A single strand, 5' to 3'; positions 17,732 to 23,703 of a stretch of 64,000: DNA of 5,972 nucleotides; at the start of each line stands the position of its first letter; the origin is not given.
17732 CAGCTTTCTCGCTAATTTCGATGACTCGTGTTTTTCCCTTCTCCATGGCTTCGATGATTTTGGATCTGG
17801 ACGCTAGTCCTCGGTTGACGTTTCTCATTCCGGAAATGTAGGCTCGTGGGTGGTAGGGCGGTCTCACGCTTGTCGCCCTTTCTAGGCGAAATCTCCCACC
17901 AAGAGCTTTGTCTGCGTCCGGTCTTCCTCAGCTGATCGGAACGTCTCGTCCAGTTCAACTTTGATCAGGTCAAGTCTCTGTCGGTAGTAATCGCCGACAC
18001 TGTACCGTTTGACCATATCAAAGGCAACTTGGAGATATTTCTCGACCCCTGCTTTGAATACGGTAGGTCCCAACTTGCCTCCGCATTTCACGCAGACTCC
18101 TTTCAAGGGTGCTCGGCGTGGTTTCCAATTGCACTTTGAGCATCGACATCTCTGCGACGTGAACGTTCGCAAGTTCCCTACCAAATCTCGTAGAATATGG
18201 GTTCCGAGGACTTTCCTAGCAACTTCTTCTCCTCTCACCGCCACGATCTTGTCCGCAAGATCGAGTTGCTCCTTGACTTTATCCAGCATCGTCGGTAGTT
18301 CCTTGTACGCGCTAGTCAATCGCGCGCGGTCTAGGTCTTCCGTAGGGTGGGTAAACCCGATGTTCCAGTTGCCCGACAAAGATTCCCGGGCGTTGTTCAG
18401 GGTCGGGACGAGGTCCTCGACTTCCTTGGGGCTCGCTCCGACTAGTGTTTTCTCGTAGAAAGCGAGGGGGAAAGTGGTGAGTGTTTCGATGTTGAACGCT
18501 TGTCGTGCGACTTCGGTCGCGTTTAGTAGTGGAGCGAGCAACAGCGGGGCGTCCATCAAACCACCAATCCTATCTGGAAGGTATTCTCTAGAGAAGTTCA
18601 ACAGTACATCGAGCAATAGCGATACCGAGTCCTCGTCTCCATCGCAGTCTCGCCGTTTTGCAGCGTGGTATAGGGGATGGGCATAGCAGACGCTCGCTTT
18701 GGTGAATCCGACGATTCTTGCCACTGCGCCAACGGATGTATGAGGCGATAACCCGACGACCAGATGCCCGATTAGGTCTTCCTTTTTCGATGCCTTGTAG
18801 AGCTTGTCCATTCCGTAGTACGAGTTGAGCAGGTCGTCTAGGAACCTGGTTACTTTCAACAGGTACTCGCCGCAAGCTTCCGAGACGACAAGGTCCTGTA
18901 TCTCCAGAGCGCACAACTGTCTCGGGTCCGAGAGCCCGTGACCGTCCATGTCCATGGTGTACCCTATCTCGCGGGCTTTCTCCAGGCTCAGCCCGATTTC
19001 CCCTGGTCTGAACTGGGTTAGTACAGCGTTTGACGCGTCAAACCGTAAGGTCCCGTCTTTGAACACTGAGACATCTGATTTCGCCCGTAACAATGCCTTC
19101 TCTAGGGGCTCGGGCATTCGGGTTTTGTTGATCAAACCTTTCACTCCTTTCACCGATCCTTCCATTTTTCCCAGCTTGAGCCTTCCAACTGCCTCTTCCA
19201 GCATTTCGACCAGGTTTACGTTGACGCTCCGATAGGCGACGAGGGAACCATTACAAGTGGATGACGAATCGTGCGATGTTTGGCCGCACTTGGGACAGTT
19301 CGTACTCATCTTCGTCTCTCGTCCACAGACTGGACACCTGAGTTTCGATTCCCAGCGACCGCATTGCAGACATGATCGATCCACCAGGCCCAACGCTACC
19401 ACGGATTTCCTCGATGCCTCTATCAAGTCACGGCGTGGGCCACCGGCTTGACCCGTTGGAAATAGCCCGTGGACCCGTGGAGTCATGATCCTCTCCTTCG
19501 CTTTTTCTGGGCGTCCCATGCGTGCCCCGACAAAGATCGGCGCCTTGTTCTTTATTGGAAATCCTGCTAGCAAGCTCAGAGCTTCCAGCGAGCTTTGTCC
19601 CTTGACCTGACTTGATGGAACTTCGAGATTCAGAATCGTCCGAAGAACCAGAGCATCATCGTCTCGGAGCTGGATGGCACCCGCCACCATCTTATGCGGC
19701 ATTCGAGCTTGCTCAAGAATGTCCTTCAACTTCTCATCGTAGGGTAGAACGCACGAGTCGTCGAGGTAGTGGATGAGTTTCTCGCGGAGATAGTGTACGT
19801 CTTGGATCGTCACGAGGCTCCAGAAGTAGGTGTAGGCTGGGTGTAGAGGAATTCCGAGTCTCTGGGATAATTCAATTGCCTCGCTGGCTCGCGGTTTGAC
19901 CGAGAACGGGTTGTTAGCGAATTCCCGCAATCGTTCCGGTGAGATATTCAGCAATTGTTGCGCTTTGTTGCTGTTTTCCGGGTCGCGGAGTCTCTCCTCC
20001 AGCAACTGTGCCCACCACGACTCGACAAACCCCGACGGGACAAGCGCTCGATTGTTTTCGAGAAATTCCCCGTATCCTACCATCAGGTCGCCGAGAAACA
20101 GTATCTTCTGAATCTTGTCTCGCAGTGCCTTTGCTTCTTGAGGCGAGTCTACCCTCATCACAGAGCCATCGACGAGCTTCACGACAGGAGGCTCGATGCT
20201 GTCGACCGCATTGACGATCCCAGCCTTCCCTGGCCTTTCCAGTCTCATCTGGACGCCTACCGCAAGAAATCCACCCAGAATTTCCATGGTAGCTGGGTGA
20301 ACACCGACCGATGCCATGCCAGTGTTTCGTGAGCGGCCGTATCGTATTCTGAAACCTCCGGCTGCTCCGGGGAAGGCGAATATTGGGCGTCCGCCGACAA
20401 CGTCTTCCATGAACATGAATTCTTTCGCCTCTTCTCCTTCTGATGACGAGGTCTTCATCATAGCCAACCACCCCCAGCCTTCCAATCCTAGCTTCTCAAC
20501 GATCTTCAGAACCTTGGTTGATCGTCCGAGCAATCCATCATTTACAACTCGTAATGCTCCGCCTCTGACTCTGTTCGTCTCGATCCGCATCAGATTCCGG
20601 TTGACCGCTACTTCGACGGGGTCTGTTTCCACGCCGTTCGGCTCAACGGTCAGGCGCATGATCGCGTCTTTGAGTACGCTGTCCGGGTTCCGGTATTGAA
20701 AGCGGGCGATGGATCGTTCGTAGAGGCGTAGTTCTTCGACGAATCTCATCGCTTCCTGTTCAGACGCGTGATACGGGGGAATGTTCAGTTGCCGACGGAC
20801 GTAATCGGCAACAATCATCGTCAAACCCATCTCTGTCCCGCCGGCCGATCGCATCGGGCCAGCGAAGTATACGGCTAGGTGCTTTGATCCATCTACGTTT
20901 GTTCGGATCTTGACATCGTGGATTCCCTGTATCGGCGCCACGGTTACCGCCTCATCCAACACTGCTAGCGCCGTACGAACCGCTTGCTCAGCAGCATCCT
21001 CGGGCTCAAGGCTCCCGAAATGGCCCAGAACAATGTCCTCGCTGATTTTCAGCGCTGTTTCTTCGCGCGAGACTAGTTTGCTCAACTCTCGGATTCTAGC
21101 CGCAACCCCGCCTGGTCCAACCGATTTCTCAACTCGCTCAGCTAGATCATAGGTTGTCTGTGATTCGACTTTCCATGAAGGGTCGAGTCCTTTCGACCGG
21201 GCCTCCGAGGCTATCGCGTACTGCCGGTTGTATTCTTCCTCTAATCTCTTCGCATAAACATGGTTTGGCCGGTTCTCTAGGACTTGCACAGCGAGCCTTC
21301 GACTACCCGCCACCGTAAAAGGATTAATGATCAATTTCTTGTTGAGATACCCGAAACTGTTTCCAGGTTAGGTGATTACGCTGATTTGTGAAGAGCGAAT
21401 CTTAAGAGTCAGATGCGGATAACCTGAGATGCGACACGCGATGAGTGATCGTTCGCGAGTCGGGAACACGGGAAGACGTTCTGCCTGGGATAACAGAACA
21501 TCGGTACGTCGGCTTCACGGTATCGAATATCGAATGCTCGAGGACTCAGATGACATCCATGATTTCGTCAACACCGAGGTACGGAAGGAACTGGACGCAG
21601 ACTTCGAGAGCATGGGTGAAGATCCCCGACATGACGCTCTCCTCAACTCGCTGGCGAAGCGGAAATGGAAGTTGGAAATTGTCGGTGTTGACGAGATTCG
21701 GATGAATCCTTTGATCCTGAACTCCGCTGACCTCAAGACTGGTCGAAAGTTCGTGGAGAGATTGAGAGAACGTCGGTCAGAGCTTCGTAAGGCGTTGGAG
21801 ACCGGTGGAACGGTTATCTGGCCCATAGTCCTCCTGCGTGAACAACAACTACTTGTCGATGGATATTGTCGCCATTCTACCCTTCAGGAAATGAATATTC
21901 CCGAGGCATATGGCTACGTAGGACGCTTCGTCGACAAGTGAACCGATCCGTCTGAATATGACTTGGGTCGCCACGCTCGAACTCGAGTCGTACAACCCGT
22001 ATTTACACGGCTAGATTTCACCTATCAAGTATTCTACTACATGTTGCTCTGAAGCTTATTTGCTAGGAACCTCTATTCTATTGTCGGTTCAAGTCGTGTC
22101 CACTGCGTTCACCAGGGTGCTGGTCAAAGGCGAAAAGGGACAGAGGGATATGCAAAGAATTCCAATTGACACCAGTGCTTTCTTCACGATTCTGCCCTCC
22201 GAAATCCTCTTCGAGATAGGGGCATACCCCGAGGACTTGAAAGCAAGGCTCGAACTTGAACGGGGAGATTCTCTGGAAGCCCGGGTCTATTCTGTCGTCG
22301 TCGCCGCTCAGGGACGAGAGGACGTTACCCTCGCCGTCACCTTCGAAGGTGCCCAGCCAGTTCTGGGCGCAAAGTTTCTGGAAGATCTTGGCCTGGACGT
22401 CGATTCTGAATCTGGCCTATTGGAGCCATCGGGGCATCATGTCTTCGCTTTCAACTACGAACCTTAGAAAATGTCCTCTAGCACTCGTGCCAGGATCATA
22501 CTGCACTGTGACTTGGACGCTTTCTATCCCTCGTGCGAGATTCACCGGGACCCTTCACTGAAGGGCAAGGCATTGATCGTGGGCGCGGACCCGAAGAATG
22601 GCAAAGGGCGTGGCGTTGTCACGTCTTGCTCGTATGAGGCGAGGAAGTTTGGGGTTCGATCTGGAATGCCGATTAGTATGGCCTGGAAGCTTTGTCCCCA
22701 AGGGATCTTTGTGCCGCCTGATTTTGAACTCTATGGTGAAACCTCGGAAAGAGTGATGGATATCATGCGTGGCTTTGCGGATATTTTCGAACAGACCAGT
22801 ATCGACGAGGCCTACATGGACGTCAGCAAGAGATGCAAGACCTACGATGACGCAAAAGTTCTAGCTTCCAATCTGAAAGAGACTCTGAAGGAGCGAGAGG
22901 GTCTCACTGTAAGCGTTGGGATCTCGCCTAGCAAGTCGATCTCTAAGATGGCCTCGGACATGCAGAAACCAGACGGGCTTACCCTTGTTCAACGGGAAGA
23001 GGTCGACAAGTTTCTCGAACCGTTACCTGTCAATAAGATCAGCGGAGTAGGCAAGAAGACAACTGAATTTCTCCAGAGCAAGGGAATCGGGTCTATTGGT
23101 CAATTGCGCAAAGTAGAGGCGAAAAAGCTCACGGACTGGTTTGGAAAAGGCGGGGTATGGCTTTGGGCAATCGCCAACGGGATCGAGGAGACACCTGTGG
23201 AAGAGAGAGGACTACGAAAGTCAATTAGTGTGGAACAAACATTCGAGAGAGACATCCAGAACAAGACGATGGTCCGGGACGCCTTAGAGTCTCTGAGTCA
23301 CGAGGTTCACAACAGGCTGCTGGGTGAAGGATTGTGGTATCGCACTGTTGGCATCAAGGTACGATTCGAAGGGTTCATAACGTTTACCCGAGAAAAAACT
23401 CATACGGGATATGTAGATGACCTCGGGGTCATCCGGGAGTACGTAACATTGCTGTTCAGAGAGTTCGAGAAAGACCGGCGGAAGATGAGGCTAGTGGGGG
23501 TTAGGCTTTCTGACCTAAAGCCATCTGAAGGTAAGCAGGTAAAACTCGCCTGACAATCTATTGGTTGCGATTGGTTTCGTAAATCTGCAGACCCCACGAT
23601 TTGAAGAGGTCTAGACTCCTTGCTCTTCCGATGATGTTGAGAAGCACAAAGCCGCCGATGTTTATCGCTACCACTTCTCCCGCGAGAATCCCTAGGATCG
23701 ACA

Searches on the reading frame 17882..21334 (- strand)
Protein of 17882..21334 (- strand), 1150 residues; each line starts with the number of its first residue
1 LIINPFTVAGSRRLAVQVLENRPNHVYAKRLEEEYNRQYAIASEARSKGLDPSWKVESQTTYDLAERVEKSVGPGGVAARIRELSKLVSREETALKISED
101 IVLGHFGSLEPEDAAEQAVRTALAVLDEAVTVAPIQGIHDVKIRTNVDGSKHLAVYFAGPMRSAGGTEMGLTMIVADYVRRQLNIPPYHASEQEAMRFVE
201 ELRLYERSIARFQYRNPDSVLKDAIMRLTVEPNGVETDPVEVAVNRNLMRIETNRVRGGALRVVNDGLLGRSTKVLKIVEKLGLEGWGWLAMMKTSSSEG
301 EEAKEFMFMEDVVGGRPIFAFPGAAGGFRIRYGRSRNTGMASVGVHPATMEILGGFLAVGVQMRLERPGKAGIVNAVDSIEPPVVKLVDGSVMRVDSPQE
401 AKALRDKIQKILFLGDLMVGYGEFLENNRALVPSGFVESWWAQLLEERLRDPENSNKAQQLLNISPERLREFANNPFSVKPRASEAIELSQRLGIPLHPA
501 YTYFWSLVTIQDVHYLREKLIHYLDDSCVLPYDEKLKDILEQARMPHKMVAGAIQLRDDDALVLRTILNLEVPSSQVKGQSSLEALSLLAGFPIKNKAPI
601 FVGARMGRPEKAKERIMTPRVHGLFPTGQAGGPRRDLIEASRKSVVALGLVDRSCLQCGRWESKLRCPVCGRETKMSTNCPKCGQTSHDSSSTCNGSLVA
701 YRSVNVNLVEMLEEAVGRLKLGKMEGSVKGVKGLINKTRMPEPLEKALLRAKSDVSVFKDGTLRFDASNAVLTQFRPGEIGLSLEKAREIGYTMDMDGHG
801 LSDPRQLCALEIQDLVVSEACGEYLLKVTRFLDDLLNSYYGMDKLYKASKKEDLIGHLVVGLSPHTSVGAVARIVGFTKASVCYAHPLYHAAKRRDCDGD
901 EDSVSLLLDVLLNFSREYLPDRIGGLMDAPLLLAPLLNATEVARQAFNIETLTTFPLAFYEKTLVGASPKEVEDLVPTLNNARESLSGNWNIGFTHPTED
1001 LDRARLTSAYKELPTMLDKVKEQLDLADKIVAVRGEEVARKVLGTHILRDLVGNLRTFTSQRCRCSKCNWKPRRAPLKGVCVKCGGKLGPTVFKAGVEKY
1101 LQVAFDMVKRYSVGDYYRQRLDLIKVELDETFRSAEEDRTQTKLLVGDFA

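Call 81: search_protein_families(library=pfam, proteins=[window:17882-21334:-], max_evalue=0.00001)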
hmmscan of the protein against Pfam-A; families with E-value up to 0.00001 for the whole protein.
window:17882-21334:- (1150 aa): 3 families
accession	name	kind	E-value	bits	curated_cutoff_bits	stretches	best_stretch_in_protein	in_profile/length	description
PF24846.1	PolC_DP2_cat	-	2e-120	401.7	24.3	1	726-1019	6-299/299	DNA polymerase II large subunit DP2, catalytic domain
PF24844.1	PolC_DP2_central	-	1.6e-115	386.4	24.3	1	306-685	12-368/372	DNA polymerase II large subunit DP2, central domain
PF03833.19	PolC_DP2_N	-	6.6e-94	314.5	24.3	1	27-294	2-269/271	DNA polymerase II large subunit DP2, N-terminal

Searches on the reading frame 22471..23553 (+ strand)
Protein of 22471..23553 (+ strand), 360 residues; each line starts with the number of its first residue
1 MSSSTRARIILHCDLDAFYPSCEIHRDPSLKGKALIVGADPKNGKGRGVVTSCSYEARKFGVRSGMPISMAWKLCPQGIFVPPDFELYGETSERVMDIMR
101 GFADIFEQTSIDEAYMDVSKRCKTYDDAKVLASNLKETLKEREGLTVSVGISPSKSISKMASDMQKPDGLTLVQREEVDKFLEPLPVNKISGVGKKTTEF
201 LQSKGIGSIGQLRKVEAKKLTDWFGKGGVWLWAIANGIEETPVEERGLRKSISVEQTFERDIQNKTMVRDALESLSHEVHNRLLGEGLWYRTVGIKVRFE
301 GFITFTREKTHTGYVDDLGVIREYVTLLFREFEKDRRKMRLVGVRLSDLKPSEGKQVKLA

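Call 81: search_protein_families(library=pfam, proteins=[window:22471-23553:+], max_evalue=0.00001)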
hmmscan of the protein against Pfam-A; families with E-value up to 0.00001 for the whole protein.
window:22471-23553:+ (360 aa): 2 families
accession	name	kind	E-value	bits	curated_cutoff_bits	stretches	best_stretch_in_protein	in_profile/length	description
PF00817.25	IMS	-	4.7e-47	160.1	23.2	1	13-163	1-148/148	impB/mucB/samB family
PF11799.13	IMS_C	-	6.1e-24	85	20.7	1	249-359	1-109/109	impB/mucB/samB family C-terminal domain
